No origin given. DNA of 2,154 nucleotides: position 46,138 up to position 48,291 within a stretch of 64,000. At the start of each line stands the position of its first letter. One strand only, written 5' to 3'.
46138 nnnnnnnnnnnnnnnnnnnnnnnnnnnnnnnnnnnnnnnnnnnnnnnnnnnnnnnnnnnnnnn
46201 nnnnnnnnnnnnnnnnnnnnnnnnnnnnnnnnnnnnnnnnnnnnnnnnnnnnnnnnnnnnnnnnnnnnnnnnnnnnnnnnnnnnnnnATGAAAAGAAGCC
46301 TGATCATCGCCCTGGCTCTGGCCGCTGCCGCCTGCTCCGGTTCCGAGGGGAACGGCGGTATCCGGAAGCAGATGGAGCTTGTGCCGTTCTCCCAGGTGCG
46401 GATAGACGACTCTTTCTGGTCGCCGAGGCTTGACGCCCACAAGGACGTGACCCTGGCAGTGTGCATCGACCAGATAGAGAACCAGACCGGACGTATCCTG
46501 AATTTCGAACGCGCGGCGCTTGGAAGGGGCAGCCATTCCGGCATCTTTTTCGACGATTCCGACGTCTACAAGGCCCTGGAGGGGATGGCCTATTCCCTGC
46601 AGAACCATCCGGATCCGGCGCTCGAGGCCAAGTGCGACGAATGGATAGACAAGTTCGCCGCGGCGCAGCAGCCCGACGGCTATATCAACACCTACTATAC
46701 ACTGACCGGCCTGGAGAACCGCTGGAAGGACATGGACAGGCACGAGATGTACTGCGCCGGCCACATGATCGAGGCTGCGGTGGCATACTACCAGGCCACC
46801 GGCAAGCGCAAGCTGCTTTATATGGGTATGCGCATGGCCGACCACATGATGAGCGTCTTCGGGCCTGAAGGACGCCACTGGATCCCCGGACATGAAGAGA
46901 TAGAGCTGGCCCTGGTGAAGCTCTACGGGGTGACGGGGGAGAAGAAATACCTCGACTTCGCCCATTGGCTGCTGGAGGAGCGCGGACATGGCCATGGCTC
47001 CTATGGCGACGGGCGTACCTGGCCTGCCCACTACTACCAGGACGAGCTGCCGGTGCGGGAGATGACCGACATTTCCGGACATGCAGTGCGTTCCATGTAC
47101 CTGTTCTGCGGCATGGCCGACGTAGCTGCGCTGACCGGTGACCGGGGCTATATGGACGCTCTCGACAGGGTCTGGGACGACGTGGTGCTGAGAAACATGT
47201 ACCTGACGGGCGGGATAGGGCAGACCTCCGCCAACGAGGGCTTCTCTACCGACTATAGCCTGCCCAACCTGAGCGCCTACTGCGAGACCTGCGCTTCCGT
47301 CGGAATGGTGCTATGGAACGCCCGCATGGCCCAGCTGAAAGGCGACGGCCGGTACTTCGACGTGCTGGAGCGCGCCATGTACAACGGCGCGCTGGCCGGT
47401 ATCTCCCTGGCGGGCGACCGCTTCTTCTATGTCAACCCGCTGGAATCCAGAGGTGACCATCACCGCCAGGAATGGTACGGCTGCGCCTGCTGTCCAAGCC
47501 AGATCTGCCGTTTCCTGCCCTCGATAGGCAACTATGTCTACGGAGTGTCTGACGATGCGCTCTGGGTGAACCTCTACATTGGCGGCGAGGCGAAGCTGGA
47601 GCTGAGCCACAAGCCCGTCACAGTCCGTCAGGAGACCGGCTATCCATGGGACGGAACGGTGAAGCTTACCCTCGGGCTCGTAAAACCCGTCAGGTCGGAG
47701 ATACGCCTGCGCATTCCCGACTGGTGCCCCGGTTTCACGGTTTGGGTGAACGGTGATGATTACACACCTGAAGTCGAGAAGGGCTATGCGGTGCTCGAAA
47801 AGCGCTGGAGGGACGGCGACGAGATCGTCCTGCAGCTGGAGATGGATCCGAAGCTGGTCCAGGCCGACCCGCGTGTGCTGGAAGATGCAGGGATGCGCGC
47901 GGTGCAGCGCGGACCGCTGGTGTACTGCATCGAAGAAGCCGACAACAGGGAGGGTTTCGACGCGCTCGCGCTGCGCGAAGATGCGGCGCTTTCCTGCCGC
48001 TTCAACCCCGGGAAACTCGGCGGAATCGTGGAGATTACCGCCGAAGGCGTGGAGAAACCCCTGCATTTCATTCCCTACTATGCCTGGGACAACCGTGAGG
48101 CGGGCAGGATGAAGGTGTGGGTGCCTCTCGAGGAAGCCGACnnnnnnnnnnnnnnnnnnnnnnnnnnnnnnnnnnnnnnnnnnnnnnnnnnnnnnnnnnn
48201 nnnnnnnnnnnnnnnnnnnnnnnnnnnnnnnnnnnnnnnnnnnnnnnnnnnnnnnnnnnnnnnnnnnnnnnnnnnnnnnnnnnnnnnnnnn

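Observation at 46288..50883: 1531-aa GH127-GH92-CHB_HEX_C-PA14 fusion: two unrelated exo-glycosidase families in one lipoprotein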

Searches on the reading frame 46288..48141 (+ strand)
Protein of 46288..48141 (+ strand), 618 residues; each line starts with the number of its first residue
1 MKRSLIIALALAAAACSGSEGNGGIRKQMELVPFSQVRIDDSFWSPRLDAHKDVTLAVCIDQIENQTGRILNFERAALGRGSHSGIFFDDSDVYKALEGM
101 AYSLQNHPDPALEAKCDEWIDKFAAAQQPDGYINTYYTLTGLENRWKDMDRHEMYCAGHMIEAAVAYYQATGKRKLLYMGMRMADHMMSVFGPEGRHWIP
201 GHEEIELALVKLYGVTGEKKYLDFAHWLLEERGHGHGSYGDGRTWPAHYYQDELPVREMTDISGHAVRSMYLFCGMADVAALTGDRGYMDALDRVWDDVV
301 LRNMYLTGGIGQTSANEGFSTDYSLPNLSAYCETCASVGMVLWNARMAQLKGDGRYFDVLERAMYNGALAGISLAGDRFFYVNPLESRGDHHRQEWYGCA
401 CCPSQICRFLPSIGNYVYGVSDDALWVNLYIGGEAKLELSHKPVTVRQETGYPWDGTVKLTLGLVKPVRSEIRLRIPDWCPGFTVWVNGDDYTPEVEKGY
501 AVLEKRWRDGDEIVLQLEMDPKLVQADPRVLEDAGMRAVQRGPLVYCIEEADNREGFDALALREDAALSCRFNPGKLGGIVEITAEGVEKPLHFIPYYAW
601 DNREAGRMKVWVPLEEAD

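Call 6: search_solved_structures(query=window:46288-48141:+, show_alignments=2)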
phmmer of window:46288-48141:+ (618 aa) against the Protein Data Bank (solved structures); distinct sequences matched with E-value up to 0.001: 7.
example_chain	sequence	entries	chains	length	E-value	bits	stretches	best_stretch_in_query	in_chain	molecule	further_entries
6ex6_B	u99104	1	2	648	2.9e-157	528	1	30-615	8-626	Six-hairpin glycosidase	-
4qjy_A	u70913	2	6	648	3.8e-151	507.8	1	36-612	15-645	GH127 beta-L-arabinofuranosidase | GH127 beta-L-arabinofuranoside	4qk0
3wkw_A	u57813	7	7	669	2.3e-116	392.9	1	82-561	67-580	Non-reducing end beta-L-arabinofuranosidase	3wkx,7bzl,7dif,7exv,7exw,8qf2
3wre_A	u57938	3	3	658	3e-116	392.5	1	82-580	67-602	Non-reducing end beta-L-arabinofuranosidase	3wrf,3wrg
7exu_A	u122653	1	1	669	5.4e-116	391.7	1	82-561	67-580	Non-reducing end beta-L-arabinofuranosidase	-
5mqo_A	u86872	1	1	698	2.2e-81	277.3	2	151-614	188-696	Non-reducing end beta-L-arabinofuranosidase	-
5opj_A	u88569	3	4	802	1.5e-16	63.1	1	351-528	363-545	Rhamnogalacturonan lyase | Acetyl-CoA carboxylase, biotin carboxylase | Glycosyl hydrolase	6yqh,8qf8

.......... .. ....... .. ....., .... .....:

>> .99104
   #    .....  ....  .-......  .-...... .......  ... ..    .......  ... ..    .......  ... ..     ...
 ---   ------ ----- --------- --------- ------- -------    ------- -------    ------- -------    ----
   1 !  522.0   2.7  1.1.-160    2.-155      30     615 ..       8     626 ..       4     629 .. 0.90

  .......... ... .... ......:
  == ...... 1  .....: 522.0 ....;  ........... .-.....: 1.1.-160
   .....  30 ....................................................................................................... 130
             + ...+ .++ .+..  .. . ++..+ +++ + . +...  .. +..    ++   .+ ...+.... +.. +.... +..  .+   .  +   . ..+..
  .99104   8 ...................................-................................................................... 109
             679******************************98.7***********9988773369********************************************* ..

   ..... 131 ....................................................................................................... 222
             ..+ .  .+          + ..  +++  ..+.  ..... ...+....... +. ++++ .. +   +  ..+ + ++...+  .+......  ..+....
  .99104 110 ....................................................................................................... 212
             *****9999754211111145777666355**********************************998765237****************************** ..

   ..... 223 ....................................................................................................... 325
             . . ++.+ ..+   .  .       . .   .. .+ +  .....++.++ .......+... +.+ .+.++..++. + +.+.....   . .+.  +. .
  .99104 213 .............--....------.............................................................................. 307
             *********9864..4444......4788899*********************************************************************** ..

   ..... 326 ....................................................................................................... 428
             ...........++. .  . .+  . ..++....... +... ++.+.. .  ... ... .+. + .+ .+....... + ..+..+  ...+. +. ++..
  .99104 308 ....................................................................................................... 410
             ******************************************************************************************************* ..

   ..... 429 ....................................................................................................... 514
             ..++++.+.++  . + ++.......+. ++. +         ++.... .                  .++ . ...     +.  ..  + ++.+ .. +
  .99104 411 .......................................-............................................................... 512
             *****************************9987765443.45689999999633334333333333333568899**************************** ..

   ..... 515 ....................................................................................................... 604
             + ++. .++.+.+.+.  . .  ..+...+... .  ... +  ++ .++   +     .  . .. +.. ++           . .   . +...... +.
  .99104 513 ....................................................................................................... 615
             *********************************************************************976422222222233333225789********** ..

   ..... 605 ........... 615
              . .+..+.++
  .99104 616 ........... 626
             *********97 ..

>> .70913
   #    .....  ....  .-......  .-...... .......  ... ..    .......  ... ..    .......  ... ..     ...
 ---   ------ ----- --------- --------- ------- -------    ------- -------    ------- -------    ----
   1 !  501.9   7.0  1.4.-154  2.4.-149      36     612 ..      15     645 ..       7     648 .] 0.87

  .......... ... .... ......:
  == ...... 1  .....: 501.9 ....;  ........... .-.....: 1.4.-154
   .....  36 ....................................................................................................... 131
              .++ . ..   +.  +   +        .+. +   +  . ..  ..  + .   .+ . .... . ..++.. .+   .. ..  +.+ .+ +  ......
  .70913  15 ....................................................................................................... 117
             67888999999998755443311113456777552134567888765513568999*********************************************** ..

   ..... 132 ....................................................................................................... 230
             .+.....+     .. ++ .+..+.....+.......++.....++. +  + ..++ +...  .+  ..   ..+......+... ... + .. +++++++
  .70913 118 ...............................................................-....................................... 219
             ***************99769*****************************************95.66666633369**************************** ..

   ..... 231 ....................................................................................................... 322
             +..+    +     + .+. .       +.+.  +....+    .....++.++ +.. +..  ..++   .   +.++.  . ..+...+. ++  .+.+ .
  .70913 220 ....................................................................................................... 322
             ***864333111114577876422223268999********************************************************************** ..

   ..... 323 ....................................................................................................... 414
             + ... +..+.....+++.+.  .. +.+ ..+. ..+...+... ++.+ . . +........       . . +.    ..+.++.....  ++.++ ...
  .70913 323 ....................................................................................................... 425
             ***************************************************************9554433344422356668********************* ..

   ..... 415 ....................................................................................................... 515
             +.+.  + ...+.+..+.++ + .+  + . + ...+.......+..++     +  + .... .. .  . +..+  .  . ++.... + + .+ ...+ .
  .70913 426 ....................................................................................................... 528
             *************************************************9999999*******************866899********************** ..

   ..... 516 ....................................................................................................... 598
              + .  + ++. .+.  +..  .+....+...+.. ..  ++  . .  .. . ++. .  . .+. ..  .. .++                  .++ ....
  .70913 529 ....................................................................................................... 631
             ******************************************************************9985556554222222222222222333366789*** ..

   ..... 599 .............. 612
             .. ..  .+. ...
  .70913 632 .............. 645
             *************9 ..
